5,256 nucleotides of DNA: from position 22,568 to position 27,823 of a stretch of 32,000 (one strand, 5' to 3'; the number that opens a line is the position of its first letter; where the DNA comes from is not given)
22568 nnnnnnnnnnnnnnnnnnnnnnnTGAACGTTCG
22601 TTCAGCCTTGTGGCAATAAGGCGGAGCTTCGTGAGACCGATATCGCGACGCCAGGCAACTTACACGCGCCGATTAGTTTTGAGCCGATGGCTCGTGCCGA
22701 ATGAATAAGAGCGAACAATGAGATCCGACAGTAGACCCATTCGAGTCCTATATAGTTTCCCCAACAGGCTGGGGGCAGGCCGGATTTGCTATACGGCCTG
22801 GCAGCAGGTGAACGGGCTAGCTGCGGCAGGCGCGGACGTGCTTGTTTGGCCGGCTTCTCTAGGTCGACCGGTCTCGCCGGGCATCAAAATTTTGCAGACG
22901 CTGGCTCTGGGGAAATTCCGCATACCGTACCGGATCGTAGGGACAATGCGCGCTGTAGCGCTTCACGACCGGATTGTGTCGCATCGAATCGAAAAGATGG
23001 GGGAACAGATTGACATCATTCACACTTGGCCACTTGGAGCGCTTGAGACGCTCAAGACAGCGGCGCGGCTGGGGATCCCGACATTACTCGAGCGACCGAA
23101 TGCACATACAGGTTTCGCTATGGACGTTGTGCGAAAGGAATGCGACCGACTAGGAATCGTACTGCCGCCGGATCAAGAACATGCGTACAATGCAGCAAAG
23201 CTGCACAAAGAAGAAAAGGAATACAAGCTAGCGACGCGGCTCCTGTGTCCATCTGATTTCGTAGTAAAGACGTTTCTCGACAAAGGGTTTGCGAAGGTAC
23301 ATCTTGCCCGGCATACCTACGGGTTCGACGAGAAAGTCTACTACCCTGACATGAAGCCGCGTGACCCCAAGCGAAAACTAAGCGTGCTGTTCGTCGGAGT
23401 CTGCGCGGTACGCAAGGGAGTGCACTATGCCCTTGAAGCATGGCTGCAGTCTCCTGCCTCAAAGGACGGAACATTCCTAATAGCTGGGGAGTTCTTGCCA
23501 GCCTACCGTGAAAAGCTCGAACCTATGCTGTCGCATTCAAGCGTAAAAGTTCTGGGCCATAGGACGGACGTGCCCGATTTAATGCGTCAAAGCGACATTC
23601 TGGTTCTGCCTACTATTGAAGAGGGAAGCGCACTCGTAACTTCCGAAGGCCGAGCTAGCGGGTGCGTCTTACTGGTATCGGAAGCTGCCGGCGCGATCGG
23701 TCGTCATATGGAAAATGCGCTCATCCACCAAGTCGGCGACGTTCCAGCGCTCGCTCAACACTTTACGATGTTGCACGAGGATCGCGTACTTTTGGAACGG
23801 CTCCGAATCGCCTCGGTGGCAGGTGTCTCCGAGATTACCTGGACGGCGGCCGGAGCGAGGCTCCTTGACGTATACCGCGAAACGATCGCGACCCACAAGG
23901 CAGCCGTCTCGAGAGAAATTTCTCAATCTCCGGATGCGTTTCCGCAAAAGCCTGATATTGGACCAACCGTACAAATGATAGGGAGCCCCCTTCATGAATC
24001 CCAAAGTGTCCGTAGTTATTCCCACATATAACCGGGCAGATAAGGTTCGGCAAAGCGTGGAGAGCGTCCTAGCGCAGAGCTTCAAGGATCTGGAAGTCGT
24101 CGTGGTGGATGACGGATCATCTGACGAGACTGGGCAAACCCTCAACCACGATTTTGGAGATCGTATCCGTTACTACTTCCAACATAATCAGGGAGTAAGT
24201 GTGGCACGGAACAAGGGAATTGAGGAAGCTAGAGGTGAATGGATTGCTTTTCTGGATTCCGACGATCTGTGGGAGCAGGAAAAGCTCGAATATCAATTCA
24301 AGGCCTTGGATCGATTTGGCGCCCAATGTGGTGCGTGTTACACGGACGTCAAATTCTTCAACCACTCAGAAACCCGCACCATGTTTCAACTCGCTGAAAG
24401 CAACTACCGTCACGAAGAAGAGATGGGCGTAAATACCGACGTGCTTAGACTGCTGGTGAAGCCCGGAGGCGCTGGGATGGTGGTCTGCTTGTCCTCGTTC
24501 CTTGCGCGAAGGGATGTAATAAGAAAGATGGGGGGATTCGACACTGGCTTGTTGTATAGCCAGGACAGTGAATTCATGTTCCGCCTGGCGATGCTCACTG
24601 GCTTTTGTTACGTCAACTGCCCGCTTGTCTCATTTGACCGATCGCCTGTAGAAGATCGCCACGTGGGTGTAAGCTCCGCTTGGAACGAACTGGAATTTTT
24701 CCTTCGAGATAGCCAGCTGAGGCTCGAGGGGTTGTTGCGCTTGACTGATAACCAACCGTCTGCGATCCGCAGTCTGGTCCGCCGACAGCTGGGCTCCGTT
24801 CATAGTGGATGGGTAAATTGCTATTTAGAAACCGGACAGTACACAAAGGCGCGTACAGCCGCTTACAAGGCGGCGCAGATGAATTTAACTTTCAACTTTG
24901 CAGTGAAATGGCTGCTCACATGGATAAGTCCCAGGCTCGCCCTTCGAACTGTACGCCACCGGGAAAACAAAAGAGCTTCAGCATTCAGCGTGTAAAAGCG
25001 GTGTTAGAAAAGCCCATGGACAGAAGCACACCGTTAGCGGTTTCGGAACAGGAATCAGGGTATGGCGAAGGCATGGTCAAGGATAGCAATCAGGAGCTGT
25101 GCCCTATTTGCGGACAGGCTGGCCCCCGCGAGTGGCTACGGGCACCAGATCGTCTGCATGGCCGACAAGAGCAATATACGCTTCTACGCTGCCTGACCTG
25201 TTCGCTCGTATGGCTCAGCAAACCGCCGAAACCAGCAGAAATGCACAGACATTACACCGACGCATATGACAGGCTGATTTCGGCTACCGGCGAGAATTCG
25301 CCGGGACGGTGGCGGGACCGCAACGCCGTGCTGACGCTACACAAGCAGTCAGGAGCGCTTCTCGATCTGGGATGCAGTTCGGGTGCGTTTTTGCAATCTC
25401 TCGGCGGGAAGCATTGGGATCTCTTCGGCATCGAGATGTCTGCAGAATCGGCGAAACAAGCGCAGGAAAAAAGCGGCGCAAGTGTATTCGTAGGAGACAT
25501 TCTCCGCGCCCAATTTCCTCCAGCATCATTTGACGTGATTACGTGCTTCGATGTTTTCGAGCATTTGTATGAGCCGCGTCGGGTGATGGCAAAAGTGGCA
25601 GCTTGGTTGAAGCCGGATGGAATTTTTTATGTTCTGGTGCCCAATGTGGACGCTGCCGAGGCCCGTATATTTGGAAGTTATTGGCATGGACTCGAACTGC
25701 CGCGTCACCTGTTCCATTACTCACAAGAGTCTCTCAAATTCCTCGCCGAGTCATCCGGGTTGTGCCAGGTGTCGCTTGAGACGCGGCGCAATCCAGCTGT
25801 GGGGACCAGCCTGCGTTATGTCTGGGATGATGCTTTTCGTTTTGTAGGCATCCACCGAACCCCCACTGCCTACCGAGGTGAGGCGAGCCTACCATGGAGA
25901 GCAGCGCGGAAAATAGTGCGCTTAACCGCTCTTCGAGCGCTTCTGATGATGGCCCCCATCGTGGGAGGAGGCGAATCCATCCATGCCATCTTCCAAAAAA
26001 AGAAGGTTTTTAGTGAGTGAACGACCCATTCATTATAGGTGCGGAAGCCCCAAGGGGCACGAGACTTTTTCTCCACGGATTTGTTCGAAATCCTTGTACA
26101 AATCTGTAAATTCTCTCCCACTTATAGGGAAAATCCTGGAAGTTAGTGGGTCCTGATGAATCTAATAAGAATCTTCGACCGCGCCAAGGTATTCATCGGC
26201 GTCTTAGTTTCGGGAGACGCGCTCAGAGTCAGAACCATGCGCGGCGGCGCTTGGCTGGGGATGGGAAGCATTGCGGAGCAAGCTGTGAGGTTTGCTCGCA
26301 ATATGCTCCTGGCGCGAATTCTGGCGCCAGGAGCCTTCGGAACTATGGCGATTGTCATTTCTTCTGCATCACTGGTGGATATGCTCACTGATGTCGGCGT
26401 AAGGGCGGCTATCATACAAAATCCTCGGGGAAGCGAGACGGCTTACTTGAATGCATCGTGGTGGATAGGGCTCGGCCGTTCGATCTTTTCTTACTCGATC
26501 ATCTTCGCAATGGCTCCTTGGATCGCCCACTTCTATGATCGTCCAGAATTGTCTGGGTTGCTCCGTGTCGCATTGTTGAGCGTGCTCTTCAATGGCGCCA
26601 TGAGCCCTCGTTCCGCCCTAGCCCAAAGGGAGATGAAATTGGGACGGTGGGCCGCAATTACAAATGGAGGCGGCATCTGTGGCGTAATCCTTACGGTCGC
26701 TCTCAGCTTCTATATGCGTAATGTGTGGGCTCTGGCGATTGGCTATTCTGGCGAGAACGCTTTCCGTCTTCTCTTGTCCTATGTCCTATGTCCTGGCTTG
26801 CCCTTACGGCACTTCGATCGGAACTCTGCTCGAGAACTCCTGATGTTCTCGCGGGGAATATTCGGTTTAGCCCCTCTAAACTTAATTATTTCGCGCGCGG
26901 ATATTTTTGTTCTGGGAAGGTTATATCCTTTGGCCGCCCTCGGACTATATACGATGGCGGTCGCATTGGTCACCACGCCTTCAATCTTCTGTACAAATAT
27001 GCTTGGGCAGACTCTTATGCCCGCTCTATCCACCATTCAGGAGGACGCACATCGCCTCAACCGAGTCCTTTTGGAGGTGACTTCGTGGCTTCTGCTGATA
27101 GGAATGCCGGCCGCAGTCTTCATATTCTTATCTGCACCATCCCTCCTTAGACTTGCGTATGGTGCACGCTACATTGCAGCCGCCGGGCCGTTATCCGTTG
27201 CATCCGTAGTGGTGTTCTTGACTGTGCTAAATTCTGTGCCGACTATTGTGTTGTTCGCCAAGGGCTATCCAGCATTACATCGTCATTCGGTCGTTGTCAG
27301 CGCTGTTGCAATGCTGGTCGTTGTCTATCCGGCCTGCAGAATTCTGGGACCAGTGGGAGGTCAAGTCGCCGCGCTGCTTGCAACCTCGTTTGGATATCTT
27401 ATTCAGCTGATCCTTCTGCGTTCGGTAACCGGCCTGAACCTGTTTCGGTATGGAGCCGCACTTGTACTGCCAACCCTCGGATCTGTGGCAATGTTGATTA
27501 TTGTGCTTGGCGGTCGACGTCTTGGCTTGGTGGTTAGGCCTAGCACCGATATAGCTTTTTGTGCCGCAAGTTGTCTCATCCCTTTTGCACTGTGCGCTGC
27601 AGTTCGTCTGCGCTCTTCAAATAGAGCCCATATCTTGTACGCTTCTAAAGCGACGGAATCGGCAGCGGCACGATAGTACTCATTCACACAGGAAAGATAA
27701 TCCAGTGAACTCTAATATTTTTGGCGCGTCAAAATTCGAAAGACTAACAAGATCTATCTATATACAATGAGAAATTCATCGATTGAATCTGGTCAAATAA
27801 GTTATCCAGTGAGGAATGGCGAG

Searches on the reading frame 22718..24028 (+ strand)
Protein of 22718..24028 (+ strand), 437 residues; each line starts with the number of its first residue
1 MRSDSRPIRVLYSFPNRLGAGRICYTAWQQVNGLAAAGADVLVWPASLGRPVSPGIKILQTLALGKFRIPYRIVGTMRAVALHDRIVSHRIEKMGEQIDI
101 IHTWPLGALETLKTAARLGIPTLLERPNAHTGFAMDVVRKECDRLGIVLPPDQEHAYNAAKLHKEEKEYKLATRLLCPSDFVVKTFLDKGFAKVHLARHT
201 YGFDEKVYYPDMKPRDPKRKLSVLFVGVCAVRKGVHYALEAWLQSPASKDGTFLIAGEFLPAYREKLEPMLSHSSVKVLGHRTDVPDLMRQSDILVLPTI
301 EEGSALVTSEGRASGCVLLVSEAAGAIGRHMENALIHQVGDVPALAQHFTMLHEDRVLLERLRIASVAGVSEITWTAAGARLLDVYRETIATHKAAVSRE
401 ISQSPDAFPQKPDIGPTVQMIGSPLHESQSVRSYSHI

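Call 6: search_protein_families(library=pfam, proteins=[window:22718-24028:+], max_evalue=0.01)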
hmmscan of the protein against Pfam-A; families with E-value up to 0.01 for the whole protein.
window:22718-24028:+ (437 aa): 4 families
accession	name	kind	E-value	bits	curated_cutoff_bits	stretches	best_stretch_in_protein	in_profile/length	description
PF13692.12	Glyco_trans_1_4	-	1.8e-18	67.6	27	1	222-355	3-142/142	Glycosyl transferases group 1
PF00534.26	Glycos_transf_1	-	1.5e-11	44.6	26.4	1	217-362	12-165/172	Glycosyl transferases group 1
PF20706.3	GT4-conflict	-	7.1e-05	22.4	26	1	188-326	166-316/385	Family 4 Glycosyltransferase in conflict systems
PF13439.12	Glyco_transf_4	-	0.0017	18.9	28.5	1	29-194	10-159/170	Glycosyltransferase Family 4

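Call 7: search_protein_families(library=ncbifam, proteins=[window:22718-24028:+], max_evalue=0.01)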
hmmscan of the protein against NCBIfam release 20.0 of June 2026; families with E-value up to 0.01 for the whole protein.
window:22718-24028:+ (437 aa): 9 families
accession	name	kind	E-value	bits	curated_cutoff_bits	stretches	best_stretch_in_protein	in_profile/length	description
TIGR03088.1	stp2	hypoth_equivalog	4.1e-08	32.7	409.05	1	273-360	254-343/374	TIGR03088 family PEP-CTERM/XrtA system glycosyltransferase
TIGR04047.1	MSMEG_0565_glyc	hypoth_equivalog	2.5e-07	30.1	259.85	1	227-388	200-373/373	MSMEG_0565 family glycosyltransferase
TIGR03999.1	thiol_BshA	equivalog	4e-07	29.3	273.7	1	273-370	254-353/375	N-acetyl-alpha-D-glucosaminyl L-malate synthase BshA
TIGR04348.1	TIGR04348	equivalog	4.1e-05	22.8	300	1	218-365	135-287/310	selenoneine biosynthesis selenosugar synthase SenB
TIGR03449.1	mycothiol_MshA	equivalog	0.00015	20.8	462.5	1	284-390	296-404/406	D-inositol-3-phosphate glycosyltransferase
NF038011.1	PelF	equivalog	0.0012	17.9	100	1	239-388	338-487/489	GT4 family glycosyltransferase PelF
NF046085.1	XrtY_assoc_Gly1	equivalog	0.0048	15.8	400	1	216-329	205-322/387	XrtY-associated glycosyltransferase XYAG1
NF041876.1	EPS_EpsE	equivalog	0.0086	15.4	400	0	210-380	202-386/389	exopolysaccharide biosynthesis GT4 family glycosyltransferase EpsE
NF041010.1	glycosy_Agl16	equivalog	0.0092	14.9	575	0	177-388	139-350/352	glycosylation protein Agl16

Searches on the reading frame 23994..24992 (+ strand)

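Call 6: search_protein_families(library=pfam, proteins=[window:23994-24992:+], max_evalue=0.01)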
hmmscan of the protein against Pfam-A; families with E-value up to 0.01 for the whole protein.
window:23994-24992:+ (333 aa): 4 families
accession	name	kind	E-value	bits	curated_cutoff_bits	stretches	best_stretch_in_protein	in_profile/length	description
PF00535.33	Glycos_transf_2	-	8.1e-35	120.7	23.3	1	6-134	1-132/168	Glycosyl transferase family 2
PF13641.12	Glyco_tranf_2_3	-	7.9e-19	69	27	1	3-200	1-196/230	Glycosyltransferase like family 2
PF10111.15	Glyco_tranf_2_2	-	6.7e-17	62.3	27.3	1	6-210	1-211/276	Glycosyltransferase like family 2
PF13632.12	Glyco_trans_2_3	-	0.0021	18.3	27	1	83-201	1-109/198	Glycosyl transferase family group 2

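Call 7: search_protein_families(library=ncbifam, proteins=[window:23994-24992:+], max_evalue=0.01)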
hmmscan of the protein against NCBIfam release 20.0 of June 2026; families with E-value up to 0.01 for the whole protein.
window:23994-24992:+ (333 aa): 30 families (the best 25 are shown)
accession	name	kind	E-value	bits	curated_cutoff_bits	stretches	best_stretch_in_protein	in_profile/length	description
NF047683.1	TeichurnBiosyTuaG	equivalog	2.7e-29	102.6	400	1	2-124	5-128/252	teichuronic acid biosynthesis protein TuaG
NF041875.1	EPS_EpsD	equivalog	6.9e-28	98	370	1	5-96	1-95/325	exopolysaccharide biosynthesis glycosyltransferase EpsD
NF007482.0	PRK10073.1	equivalog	8.1e-24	84.2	423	1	2-97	5-102/334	glycosyltransferase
TIGR03965.1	mycofact_glyco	equivalog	7e-22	77.9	280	1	3-199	74-264/467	mycofactocin biosynthesis glycosyltransferase MftF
NF050050.1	ProtGlycPglI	equivalog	1.1e-20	74.3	500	1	3-100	2-103/306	GalNAc(5)-diNAcBac-PP-undecaprenol beta-1,3-glucosyltransferase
TIGR03937.1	PgaC_IcaA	equivalog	8.4e-20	71.1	422.3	1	3-107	45-152/407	poly-beta-1,6-N-acetyl-D-glucosamine synthase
NF041394.1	GtaseAglG_Halo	equivalog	9.8e-19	67.7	440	1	4-105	2-107/304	glucosyl-dolichyl phosphate glucuronosyltransferase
NF038302.1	EPS_HpsE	equivalog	6.2e-18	64.8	300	1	5-169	3-175/307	hormogonium polysaccharide biosynthesis glycosyltransferase HpsE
NF053739.1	GlytfEpsEBac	equivalog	1.5e-17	63.5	450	1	3-107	1-109/265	glycosyltransferase EpsE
TIGR04283.1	glyco_like_mftF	equivalog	2.6e-16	59.9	182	1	5-216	1-187/221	TIGR04283 family arsenosugar biosynthesis glycosyltransferase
NF038299.1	EPS_HpsN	equivalog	5.2e-15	55.2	425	1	3-133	1-137/317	hormogonium polysaccharide biosynthesis glycosyltransferase HpsN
TIGR04017.1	WcaA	equivalog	4.3e-14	52.8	495.75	1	2-99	4-104/279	colanic acid biosynthesis glycosyltransferase WcaA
NF007453.0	PRK10018.1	equivalog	4.9e-14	52.7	382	1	2-99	5-105/280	colanic acid biosynthesis glycosyltransferase WcaA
TIGR04195.1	S_glycosyl_SunS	equivalog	9.7e-12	44.4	350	1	3-136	57-191/421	SunS family peptide S-glycosyltransferase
TIGR03111.1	glyc2_xrt_Gpos1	hypoth_equivalog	1.3e-10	40.7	363.95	1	3-128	49-182/439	TIGR03111 family XrtG-associated glycosyltransferase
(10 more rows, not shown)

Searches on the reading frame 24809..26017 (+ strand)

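Call 6: search_protein_families(library=pfam, proteins=[window:24809-26017:+], max_evalue=0.01)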
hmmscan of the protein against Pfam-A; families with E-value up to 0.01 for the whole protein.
window:24809-26017:+ (403 aa): 8 families
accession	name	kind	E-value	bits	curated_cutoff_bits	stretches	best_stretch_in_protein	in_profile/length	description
PF13489.12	Methyltransf_23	-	7.9e-23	81.4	27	1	174-318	16-159/164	Methyltransferase domain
PF08241.18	Methyltransf_11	-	8.7e-19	68.4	21.2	1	185-275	1-95/95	Methyltransferase domain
PF13649.12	Methyltransf_25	-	3.7e-15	56.8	27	1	185-271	2-97/97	Methyltransferase domain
PF08242.18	Methyltransf_12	-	1.7e-14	54.8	30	1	185-273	1-98/98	Methyltransferase domain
PF13847.12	Methyltransf_31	-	1.2e-12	48.2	27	1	181-279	4-113/145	Methyltransferase domain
PF07021.18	MetW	-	2.3e-05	24.5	21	1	170-262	3-97/193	Methionine biosynthesis protein MetW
PF05401.17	NodS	-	0.0029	17.9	24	1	179-271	42-140/201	Nodulation protein S (NodS)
PF05219.18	DREV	-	0.0094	15.5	26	0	180-271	94-182/265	DREV methyltransferase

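Call 7: search_protein_families(library=ncbifam, proteins=[window:24809-26017:+], max_evalue=0.01)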
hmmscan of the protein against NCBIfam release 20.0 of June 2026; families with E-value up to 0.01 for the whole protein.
window:24809-26017:+ (403 aa): 12 families
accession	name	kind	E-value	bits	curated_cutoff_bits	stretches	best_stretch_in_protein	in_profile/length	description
TIGR01983.1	UbiG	equivalog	1.6e-10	40.7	102.95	1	181-275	50-151/228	bifunctional 2-polyprenyl-6-hydroxyphenol methylase/3-demethylubiquinol 3-O-methyltransferase UbiG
NF045667.1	MTase_DVU1556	equivalog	1.7e-10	40.7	155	1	179-275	21-119/213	DVU_1556 family methyltransferase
TIGR02072.1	BioC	equivalog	5.5e-07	29.6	184.95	1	179-274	33-131/244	malonyl-ACP O-methyltransferase BioC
TIGR04345.1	ovoA_Cterm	equivalog_domain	8.6e-07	28.7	170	1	240-276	134-170/242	putative 4-mercaptohistidine N1-methyltransferase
NF043040.1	corrin_prot_MT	hypoth_equivalog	3.7e-06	26.5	180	1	151-275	13-147/216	corrinoid protein-associated methyltransferase CpaM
TIGR02081.1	metW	equivalog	0.00014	21.4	189.5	1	170-261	3-96/194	methionine biosynthesis protein MetW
TIGR01934.1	MenG_MenH_UbiE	subfamily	0.00032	20.1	158.35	1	146-278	5-144/223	ubiquinone/menaquinone biosynthesis methyltransferase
NF001244.0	PRK00216.1-5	equivalog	0.0013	18.1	216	1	150-276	18-154/236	bifunctional demethylmenaquinone methyltransferase/2-methoxy-6-polyprenyl-1,4-benzoquinol methylase UbiE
NF002463.0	PRK01683.1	equivalog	0.0029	17.3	297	1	179-279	30-132/258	trans-aconitate 2-methyltransferase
NF008686.0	PRK11705.1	equivalog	0.0056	15.8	400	1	181-275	168-265/383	cyclopropane fatty acyl phospholipid synthase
TIGR03587.1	Pse_Me-ase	hypoth_equivalog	0.0065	16.6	112.05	0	173-253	36-118/204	pseudaminic acid biosynthesis-associated methylase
NF041536.1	ArsM_DUF2284_UU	exception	0.0076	14.6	575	0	181-275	77-180/459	arsenite methyltransferase/DUF2284 domain selenoprotein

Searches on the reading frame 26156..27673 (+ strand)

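Call 6: search_protein_families(library=pfam, proteins=[window:26156-27673:+], max_evalue=0.01)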
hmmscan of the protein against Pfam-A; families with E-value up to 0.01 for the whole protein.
window:26156-27673:+ (506 aa): 2 families
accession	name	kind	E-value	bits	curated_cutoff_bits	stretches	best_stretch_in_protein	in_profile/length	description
PF13440.11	Polysacc_synt_3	-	3e-59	201.1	23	1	51-342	1-291/293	Polysaccharide biosynthesis protein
PF01943.22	Polysacc_synt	-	5.3e-28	98.6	28.2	1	29-295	3-274/274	Polysaccharide biosynthesis protein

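Call 7: search_protein_families(library=ncbifam, proteins=[window:26156-27673:+], max_evalue=0.01)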
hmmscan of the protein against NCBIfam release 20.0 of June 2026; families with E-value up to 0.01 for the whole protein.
window:26156-27673:+ (506 aa): 3 families
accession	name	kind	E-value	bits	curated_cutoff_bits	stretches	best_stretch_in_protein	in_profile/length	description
NF007773.0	PRK10459.1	equivalog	4.8e-42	144.6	273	1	23-452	3-434/492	MOP flippase family protein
NF047674.1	TeichurnBiosyTuaB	equivalog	2.4e-34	119.2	580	1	25-451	6-433/469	teichuronic acid biosynthesis protein TuaB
NF058658.1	Oglyco_Wzx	exception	7.7e-33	114.2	720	1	21-391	4-373/478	O-glycosylation flippase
